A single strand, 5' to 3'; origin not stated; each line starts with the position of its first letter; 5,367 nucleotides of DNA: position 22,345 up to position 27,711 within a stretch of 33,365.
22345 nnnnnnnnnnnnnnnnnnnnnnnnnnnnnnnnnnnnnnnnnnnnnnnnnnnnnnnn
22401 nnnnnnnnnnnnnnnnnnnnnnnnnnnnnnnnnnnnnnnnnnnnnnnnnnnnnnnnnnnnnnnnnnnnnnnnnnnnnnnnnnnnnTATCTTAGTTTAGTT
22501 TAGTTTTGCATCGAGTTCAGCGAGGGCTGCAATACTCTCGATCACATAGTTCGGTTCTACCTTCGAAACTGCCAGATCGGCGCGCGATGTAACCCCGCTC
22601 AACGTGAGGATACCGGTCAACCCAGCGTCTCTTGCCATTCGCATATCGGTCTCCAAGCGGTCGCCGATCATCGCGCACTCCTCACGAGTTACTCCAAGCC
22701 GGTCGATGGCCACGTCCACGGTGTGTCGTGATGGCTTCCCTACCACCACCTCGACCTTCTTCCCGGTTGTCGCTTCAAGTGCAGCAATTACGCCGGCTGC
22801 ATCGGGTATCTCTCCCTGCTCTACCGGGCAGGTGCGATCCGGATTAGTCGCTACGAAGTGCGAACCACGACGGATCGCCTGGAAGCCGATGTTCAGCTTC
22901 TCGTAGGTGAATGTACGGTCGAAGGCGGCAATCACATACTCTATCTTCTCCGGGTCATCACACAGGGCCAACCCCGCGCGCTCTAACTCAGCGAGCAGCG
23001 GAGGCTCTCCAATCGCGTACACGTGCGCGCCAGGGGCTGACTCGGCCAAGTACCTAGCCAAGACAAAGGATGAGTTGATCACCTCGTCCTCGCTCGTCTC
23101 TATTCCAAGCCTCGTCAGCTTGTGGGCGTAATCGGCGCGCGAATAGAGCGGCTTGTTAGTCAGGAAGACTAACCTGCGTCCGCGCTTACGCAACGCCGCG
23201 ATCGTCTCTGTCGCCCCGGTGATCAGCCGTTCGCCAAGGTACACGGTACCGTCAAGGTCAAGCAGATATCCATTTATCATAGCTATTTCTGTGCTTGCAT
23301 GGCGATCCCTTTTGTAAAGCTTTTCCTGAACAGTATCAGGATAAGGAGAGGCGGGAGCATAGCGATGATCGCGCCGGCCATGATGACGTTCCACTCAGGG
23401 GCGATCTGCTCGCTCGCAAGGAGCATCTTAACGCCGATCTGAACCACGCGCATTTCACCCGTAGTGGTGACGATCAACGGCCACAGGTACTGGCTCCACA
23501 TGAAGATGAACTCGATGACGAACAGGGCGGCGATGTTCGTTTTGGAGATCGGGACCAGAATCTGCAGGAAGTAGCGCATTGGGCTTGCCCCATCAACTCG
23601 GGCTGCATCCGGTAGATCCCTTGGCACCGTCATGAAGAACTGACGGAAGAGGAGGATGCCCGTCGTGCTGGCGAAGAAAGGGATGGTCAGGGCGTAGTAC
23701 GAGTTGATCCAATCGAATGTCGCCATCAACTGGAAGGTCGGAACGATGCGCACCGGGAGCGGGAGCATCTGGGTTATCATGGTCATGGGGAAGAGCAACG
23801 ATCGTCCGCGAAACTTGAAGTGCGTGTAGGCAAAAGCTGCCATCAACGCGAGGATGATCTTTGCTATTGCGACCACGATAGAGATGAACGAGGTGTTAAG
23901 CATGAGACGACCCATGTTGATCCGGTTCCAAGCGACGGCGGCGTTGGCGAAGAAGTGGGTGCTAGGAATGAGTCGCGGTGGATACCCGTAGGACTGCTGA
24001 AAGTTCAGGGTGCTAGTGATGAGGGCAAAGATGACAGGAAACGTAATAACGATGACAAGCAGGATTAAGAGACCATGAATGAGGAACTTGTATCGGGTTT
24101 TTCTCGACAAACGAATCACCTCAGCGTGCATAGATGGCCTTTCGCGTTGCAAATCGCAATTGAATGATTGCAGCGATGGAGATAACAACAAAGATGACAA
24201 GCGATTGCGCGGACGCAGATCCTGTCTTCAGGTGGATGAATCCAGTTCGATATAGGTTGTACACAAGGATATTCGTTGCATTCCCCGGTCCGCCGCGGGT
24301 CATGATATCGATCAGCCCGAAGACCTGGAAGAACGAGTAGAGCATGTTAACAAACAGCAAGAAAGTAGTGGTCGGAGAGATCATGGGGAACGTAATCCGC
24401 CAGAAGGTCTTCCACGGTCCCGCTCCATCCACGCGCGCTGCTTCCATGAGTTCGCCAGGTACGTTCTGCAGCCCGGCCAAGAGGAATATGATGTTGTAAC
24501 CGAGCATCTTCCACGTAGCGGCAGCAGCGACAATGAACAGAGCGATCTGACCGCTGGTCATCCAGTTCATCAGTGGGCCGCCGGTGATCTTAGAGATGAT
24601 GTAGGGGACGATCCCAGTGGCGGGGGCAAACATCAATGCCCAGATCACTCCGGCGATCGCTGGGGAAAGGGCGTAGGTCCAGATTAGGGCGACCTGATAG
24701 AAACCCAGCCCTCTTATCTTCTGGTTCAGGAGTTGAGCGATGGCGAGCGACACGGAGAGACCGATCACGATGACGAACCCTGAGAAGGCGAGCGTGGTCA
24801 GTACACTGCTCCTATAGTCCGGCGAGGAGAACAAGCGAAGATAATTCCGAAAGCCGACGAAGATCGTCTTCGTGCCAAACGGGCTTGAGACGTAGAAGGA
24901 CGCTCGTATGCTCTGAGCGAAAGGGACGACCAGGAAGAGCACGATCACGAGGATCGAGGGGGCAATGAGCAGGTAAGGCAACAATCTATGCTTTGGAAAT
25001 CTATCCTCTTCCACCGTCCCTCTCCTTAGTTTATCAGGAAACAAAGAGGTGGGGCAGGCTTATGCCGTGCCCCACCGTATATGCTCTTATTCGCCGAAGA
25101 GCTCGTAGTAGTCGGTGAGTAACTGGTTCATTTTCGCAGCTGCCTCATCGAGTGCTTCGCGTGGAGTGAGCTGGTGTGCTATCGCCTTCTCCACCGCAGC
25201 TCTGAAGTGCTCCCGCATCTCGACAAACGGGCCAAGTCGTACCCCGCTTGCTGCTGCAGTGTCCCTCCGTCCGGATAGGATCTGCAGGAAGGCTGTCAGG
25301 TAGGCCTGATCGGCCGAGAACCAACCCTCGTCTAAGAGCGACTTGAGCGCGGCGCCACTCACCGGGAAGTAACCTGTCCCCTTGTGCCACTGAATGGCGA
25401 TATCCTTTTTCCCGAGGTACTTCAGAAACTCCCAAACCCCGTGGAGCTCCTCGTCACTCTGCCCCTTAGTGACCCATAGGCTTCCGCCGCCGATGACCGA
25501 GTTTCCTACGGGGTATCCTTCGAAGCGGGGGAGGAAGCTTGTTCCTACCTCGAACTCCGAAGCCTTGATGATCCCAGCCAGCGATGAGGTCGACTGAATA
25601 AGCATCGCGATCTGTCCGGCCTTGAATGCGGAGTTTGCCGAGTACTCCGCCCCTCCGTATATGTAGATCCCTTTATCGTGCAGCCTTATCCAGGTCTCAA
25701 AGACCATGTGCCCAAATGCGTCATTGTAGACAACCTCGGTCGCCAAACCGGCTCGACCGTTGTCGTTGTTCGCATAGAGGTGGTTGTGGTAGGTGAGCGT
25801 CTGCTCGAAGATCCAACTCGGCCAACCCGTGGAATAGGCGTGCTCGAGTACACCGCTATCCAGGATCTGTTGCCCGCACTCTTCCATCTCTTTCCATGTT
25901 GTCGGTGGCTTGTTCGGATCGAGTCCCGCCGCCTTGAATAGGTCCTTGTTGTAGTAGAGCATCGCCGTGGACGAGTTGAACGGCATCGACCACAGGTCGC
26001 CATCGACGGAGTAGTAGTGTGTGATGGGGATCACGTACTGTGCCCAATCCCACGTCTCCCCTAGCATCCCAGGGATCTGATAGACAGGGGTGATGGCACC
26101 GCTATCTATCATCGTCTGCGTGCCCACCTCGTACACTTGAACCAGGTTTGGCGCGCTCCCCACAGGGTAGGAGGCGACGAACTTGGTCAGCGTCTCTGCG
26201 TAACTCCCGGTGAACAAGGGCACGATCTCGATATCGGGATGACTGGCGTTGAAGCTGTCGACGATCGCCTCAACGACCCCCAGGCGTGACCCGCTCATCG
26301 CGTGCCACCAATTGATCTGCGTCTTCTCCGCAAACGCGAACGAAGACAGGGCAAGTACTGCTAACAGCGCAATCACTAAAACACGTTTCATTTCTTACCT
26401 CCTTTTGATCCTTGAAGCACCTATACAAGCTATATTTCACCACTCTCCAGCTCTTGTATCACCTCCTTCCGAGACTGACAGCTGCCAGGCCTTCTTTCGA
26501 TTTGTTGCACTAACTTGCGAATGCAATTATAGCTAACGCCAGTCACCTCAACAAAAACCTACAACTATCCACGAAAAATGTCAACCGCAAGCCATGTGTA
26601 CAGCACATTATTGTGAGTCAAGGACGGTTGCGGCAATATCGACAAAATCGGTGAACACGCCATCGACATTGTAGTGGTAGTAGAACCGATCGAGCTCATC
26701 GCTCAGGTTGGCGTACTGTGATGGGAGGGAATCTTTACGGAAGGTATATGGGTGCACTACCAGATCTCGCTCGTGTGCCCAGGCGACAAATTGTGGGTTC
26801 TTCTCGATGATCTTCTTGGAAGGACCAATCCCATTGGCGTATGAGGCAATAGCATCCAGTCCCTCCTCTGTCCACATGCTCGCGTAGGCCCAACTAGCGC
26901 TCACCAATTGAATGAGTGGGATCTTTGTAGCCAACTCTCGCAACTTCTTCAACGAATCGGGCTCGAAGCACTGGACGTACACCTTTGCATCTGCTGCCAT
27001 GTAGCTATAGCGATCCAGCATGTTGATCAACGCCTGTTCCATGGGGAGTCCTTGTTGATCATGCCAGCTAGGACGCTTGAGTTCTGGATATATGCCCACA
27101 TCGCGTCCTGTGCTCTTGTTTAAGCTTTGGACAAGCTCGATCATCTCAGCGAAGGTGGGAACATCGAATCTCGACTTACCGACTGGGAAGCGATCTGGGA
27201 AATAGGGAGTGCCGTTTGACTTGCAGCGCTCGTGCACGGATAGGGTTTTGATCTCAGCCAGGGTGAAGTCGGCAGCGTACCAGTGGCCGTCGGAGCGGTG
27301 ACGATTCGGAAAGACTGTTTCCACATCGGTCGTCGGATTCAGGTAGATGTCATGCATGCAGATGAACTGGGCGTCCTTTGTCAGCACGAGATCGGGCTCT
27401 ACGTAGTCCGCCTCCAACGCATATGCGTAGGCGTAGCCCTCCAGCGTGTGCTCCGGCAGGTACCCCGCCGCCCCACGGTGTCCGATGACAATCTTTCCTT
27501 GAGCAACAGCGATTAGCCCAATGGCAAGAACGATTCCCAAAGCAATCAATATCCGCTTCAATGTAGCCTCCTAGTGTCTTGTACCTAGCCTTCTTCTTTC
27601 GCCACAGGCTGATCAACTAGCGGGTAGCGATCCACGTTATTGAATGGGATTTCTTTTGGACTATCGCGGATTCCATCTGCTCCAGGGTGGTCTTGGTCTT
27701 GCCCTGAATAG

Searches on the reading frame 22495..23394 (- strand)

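Call 7: search_protein_families(library=pfam, proteins=[window:22495-23394:-], max_evalue=0.001)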
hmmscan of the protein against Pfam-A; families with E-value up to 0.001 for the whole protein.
window:22495-23394:- (299 aa): 5 families
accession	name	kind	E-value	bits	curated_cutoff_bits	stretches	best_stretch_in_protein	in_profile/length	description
PF13344.12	Hydrolase_6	-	3.3e-27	94.9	27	1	44-142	2-100/101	Haloacid dehalogenase-like hydrolase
PF13242.12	Hydrolase_like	-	7e-22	77.6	22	1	218-290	2-74/75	HAD-hyrolase-like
PF00702.32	Hydrolase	-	2.3e-18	67.7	26.4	1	41-258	2-191/191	haloacid dehalogenase-like hydrolase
PF13419.12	HAD_2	-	1.7e-07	31.9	23.8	1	216-260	131-174/178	Haloacid dehalogenase-like hydrolase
PF09419.16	PGP_phosphatase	-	0.00025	21.1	20.4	1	238-268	137-167/168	Mitochondrial PGP phosphatase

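Call 49: search_protein_families(library=ncbifam, proteins=[window:22495-23394:-], max_evalue=0.00001)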
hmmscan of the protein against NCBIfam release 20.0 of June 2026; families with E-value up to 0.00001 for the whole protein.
window:22495-23394:- (299 aa): 18 families
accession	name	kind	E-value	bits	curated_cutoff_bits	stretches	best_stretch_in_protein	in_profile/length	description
TIGR01457.1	HAD-SF-IIA-hyp2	hypoth_equivalog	7.8e-56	189.3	247.65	1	41-289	2-247/249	TIGR01457 family HAD-type hydrolase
NF053752.1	TK1734_fam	exception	8e-55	185.9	475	1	43-293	3-257/260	2-phosphoglycolate phosphatase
TIGR01452.1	PGP_euk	subfamily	3e-52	177.8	201.95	1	40-291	2-279/279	phosphoglycolate/pyridoxal phosphate family phosphatase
TIGR01460.1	HAD-SF-IIA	subfamily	4.2e-40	138.1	100.15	1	44-267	2-246/246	HAD-IIA family hydrolase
NF007762.0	PRK10444.1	equivalog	6e-36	124.3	368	1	41-290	4-246/250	HAD-IIA family hydrolase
TIGR01458.1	HAD-SF-IIA-hyp3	hypoth_equivalog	1.2e-26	93.6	175.95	1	40-290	1-249/257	TIGR01458 family HAD-type hydrolase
TIGR01459.1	HAD-SF-IIA-hyp4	hypoth_equivalog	8.2e-16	58.1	103.75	1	40-264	8-240/242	TIGR01459 family HAD-type hydrolase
TIGR02253.1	CTE7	subfamily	2.3e-14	53.7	169.75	1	215-290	145-219/221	TIGR02253 family HAD-type hydrolase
TIGR01668.1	YqeG_hyp_ppase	hypoth_equivalog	5.9e-13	48.7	89.1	1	203-279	74-153/170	YqeG family HAD IIIA-type phosphatase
TIGR01454.1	AHBA_synth_RP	hypoth_equivalog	6.7e-09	35.7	246.65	1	198-287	110-195/205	AHBA synthesis associated protein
TIGR01662.1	HAD-SF-IIIA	subfamily_domain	6.6e-08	32.8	44.6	0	218-264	91-138/141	HAD-IIIA family hydrolase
TIGR02252.1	DREG-2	subfamily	1.5e-07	31.3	155.2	1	215-263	155-203/203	HAD hydrolase, REG-2-like, family IA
NF053830.1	RUBPPhHalo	equivalog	2.2e-07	30.8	330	0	216-294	155-233/234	ribulose-1,5-bisphosphate 5-phosphatase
TIGR02254.1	YjjG_YfnB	equivalog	5.6e-07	29.3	159.9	0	215-292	147-220/223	YjjG family noncanonical pyrimidine nucleotidase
NF009695.0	PRK13222.1-2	equivalog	1.1e-06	28.3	225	0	220-293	150-220/226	phosphoglycolate phosphatase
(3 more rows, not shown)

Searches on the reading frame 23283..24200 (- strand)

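Call 5: search_protein_families(library=pfam, proteins=[window:23283-24200:-], max_evalue=0.01)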
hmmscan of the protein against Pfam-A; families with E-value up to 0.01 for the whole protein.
window:23283-24200:- (305 aa): 1 family
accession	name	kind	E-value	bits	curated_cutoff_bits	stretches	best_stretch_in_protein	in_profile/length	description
PF00528.27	BPD_transp_1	-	4.5e-16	59.6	26.4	1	115-298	2-181/184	Binding-protein-dependent transport system inner membrane component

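Call 6: search_protein_families(library=ncbifam, proteins=[window:23283-24200:-], max_evalue=0.01)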
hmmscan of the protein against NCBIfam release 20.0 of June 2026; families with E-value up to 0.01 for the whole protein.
window:23283-24200:- (305 aa): 6 families
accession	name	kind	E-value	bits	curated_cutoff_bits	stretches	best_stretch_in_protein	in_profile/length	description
NF008210.0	PRK10973.1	equivalog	2.5e-74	250.5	297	1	36-300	7-277/281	sn-glycerol-3-phosphate ABC transporter permease UgpE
NF040932.1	ABC_arch_GlcU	equivalog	8.7e-28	97.7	340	1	41-300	5-265/272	glucose ABC transporter permease GlcU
NF008231.0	PRK10998.1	equivalog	2.9e-14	53.3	261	1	40-300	15-290/296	maltose ABC transporter permease MalG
TIGR01581.1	Mo_ABC_porter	hypoth_equivalog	0.0013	18.3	210.3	1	98-278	24-215/225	ABC transporter permease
NF040931.1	ABC_arch_GlcT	equivalog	0.0015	18.2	360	1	157-256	134-233/278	glucose ABC transporter permease GlcT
NF006939.0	PRK09421.1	equivalog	0.0041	16.5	262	0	155-231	84-158/230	molybdate ABC transporter permease subunit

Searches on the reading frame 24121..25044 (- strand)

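Call 5: search_protein_families(library=pfam, proteins=[window:24121-25044:-], max_evalue=0.01)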
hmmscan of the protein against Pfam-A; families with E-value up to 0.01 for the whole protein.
window:24121-25044:- (307 aa): 1 family
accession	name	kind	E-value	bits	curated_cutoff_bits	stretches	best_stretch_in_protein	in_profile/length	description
PF00528.27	BPD_transp_1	-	2e-14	54.1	26.4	1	130-301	20-181/184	Binding-protein-dependent transport system inner membrane component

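Call 6: search_protein_families(library=ncbifam, proteins=[window:24121-25044:-], max_evalue=0.01)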
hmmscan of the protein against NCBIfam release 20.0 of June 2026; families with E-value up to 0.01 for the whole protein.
window:24121-25044:- (307 aa): 14 families
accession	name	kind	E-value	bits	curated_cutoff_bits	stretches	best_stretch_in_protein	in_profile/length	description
NF007852.0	PRK10561.1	equivalog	1.1e-72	245.4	335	1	18-305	9-294/295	sn-glycerol-3-phosphate ABC transporter permease UgpA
NF040931.1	ABC_arch_GlcT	equivalog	2.8e-26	92.8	360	1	28-295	3-266/278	glucose ABC transporter permease GlcT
NF008232.0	PRK10999.1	equivalog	3.2e-23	82.2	392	1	60-301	262-517/520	maltose ABC transporter permease MalF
TIGR02140.1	permease_CysW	equivalog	3e-07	30.2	329.1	1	24-296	3-257/261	sulfate ABC transporter permease subunit CysW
NF007044.0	PRK09497.1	equivalog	3.4e-07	30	348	1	29-295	14-271/285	spermidine/putrescine ABC transporter permease PotB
TIGR03262.1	PhnU2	equivalog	1.6e-06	27.1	593.25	1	27-290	7-247/546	putative 2-aminoethylphosphonate ABC transporter permease subunit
TIGR01581.1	Mo_ABC_porter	hypoth_equivalog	3.9e-06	26.5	210.3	1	71-226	13-160/225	ABC transporter permease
NF008210.0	PRK10973.1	equivalog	1e-05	25.4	297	1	192-248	166-222/281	sn-glycerol-3-phosphate ABC transporter permease UgpE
TIGR00969.1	3a0106s02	subfamily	1.4e-05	24.7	240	1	30-228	23-202/272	sulfate ABC transporter permease subunit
TIGR02141.1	modB_ABC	equivalog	0.00016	21.4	182.6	1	85-299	4-205/208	molybdate ABC transporter permease subunit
NF011624.0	PRK15050.1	equivalog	0.00028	20.1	247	1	18-303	19-289/297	2-aminoethylphosphonate ABC transporter permease subunit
NF040932.1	ABC_arch_GlcU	equivalog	0.0012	18.5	340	1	182-242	146-206/272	glucose ABC transporter permease GlcU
NF006939.0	PRK09421.1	equivalog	0.0044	16.4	262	0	81-299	12-220/230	molybdate ABC transporter permease subunit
TIGR02139.1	permease_CysT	equivalog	0.0062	16.2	246.1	0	59-226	30-189/265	sulfate ABC transporter permease subunit CysT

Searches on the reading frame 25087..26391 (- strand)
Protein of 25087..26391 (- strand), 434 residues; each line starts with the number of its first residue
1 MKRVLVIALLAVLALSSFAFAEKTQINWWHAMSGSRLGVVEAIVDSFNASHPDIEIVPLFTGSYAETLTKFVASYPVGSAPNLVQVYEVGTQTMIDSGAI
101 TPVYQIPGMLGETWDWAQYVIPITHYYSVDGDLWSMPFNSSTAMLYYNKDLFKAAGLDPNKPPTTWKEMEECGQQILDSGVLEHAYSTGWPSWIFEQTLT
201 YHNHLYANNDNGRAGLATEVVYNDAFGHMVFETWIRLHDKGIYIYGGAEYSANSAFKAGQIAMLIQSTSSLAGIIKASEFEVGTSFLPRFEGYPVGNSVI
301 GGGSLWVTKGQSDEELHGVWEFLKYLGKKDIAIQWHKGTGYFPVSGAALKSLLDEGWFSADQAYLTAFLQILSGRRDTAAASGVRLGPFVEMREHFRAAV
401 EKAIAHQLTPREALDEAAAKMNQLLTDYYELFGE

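Call 5: search_protein_families(library=pfam, proteins=[window:25087-26391:-], max_evalue=0.01)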
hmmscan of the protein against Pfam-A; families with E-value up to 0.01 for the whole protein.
window:25087-26391:- (434 aa): 2 families
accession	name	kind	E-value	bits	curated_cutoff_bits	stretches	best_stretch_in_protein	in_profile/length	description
PF13416.11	SBP_bac_8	-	9e-38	131.1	27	1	42-350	1-267/279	Bacterial extracellular solute-binding protein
PF01547.30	SBP_bac_1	-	1.5e-28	101.1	26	1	41-330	11-304/307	Bacterial extracellular solute-binding protein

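Call 6: search_protein_families(library=ncbifam, proteins=[window:25087-26391:-], max_evalue=0.01)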
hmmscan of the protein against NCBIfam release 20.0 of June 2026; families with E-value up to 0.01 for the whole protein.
window:25087-26391:- (434 aa): 4 families
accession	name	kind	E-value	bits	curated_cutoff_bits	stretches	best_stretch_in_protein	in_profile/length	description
NF008211.0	PRK10974.1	equivalog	1.4e-92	310.6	411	1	6-428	10-434/439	sn-glycerol-3-phosphate ABC transporter substrate-binding protein UgpB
TIGR03850.1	bind_CPR_0540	equivalog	2e-06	26.7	299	1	43-188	53-203/437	carbohydrate ABC transporter substrate-binding protein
NF007011.0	PRK09474.1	equivalog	2.5e-06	26.6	291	1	128-323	124-306/396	maltose/maltodextrin ABC transporter substrate-binding protein MalE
TIGR03851.1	chitin_NgcE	equivalog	0.00051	19.1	399.65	1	128-192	148-210/450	N-acetylglucosamine/diacetylchitobiose ABC transporter substrate-binding protein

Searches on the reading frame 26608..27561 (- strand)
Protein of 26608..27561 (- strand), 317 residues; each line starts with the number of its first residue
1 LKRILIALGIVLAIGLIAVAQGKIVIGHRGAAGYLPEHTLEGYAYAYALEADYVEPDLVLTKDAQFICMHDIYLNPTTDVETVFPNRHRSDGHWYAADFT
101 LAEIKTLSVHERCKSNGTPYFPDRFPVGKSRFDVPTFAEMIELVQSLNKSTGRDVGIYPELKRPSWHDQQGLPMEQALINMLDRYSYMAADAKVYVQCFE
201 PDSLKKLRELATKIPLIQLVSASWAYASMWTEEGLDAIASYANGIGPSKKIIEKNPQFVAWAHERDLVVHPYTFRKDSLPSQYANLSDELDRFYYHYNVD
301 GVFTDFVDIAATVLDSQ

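Call 5: search_protein_families(library=pfam, proteins=[window:26608-27561:-], max_evalue=0.01)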
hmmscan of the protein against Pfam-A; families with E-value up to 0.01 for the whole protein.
window:26608-27561:- (317 aa): 1 family
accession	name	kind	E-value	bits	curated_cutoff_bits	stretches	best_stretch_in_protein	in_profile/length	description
PF03009.23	GDPD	-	8.1e-52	177.2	23.6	1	28-308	1-243/244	Glycerophosphoryl diester phosphodiesterase family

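Call 6: search_protein_families(library=ncbifam, proteins=[window:26608-27561:-], max_evalue=0.01)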
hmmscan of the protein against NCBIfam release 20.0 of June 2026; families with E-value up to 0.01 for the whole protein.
window:26608-27561:- (317 aa): 3 families
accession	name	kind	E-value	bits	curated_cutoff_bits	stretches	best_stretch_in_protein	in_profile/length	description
NF008354.0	PRK11143.1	equivalog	4.1e-96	322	254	1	9-316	16-357/359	glycerophosphodiester phosphodiesterase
NF006989.0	PRK09454.1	equivalog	5.4e-06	25.9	264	1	25-117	12-111/251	glycerophosphodiester phosphodiesterase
NF053857.1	LysphglycPlipDStph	equivalog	1.1e-05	24.9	450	1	24-80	47-103/305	lysophosphatidylglycerol phospholipase D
